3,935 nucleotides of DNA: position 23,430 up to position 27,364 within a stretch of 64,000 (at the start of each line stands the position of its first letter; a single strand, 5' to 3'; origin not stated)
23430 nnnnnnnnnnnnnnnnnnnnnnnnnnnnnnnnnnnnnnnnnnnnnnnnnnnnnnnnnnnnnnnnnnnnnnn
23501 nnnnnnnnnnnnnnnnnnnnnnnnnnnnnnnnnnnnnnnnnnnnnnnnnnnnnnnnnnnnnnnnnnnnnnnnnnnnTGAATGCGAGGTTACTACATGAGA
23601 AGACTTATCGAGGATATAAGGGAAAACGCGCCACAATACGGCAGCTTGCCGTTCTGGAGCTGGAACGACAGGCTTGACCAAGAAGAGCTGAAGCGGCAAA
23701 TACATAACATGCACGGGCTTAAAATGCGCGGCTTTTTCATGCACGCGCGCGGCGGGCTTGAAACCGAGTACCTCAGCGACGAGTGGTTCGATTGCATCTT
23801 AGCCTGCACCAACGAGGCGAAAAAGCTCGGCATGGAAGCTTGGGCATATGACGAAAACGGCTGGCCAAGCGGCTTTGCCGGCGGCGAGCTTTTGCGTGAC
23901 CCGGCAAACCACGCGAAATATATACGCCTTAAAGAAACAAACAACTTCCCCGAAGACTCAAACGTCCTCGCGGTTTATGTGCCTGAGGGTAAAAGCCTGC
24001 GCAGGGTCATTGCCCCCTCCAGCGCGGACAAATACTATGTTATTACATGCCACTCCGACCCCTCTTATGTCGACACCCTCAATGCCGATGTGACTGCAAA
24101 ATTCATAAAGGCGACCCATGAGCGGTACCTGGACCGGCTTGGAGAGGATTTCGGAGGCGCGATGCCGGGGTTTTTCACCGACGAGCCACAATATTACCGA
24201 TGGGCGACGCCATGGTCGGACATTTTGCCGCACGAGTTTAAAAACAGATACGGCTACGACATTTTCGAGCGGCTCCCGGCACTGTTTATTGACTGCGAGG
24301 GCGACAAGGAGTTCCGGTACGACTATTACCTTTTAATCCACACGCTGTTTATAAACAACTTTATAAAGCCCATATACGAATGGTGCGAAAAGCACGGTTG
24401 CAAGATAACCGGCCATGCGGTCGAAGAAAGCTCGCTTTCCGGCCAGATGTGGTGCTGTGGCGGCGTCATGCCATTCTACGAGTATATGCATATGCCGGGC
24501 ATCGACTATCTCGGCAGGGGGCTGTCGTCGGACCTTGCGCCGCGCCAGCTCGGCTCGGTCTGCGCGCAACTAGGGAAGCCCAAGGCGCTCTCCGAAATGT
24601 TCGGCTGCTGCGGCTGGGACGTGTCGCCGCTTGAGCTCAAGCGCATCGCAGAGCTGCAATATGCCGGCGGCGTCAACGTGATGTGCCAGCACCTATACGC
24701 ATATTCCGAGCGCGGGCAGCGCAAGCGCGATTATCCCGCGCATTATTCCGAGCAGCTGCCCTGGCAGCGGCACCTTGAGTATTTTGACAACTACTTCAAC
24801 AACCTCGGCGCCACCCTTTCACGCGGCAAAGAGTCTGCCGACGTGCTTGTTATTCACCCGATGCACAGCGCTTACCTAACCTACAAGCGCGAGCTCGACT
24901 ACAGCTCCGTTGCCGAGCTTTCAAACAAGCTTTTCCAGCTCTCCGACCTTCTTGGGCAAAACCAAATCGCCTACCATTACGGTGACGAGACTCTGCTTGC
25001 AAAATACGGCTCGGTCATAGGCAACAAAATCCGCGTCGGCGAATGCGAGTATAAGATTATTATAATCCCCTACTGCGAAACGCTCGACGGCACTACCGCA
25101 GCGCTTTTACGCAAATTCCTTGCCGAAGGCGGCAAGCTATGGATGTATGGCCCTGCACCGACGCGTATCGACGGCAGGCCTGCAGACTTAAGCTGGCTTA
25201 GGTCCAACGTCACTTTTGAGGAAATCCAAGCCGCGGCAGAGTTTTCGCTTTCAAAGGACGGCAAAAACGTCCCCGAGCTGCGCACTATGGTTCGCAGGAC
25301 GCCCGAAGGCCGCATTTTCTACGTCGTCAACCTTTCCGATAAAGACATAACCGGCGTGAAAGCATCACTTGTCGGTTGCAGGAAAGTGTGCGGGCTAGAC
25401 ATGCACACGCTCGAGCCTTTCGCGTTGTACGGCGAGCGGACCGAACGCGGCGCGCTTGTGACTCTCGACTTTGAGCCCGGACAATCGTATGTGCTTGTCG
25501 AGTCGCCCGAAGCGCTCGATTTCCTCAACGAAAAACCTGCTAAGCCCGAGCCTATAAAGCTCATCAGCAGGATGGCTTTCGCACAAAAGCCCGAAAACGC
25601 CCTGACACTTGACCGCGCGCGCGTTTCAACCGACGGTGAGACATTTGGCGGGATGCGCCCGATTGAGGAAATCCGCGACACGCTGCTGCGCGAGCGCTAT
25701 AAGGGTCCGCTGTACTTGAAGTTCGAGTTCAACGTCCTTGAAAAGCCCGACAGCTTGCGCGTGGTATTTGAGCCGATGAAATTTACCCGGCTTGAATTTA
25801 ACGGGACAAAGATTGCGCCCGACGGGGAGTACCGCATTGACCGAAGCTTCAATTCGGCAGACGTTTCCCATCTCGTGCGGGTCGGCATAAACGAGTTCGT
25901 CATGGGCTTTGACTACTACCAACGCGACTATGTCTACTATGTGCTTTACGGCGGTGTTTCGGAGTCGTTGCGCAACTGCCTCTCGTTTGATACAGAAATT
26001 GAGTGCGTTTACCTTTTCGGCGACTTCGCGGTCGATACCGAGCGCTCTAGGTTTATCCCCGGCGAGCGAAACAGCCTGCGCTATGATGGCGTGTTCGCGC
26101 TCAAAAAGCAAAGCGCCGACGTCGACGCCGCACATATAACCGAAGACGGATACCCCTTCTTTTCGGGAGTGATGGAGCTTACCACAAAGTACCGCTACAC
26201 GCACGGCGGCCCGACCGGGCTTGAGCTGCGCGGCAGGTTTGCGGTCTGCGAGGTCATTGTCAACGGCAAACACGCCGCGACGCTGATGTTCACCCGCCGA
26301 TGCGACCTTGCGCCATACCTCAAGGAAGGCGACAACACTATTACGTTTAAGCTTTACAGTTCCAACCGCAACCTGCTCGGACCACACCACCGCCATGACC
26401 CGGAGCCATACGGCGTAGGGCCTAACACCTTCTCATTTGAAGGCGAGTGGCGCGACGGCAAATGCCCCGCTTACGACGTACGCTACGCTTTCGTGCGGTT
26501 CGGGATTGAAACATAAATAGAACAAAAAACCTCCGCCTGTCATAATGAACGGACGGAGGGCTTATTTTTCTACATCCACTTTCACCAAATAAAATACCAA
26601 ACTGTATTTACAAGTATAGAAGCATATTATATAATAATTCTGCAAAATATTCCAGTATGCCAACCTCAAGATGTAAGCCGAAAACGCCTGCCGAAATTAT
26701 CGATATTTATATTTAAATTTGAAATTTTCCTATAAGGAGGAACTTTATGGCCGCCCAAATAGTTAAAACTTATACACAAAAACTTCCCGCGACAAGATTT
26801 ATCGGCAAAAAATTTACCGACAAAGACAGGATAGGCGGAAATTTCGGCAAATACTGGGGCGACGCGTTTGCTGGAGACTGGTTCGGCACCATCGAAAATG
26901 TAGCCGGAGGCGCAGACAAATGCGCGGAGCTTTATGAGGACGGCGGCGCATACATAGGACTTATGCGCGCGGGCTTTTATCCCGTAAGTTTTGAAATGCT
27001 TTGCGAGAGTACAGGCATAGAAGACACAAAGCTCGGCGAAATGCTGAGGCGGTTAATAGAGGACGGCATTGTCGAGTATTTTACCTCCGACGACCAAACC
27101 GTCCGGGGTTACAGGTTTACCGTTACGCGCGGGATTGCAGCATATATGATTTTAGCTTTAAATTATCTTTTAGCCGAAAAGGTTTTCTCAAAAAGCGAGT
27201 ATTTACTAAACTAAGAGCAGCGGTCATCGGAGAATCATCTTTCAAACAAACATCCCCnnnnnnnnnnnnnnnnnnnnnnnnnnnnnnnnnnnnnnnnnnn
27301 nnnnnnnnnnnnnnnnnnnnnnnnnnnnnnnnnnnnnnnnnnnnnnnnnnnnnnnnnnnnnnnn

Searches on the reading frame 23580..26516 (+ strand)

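Call 7: search_protein_families(library=pfam, proteins=[window:23580-26516:+], max_evalue=0.001)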
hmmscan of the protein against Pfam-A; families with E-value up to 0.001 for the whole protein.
window:23580-26516:+ (978 aa): 1 family
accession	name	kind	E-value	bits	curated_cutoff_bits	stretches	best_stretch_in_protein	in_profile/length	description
PF17132.9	Glyco_hydro_106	-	6.6e-16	58.4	29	1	164-424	268-540/743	alpha-L-rhamnosidase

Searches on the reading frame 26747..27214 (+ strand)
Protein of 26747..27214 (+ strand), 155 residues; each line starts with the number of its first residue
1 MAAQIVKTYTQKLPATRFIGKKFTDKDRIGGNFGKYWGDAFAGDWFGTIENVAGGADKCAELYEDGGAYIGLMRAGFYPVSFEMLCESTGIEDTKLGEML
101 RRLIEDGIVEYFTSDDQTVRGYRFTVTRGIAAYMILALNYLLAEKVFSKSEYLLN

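Call 3: search_protein_families(library=pfam, proteins=[window:26747-27214:+], max_evalue=0.1)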
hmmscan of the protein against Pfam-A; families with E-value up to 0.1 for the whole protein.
window:26747-27214:+ (155 aa): 3 families
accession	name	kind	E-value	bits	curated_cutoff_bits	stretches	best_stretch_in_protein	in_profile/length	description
PF09202.17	Rio2_N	-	0.025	15.3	27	1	80-141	25-79/82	Rio2, N-terminal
PF02002.24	TFIIE_alpha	-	0.027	14.8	22.9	1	83-132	31-82/105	TFIIE alpha subunit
PF13730.12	HTH_36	-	0.037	14.3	25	1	76-109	23-55/55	Helix-turn-helix domain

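Call 4: search_protein_families(library=ncbifam, proteins=[window:26747-27214:+], max_evalue=0.1)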
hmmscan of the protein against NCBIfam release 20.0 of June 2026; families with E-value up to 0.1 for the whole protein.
window:26747-27214:+ (155 aa): 0 families
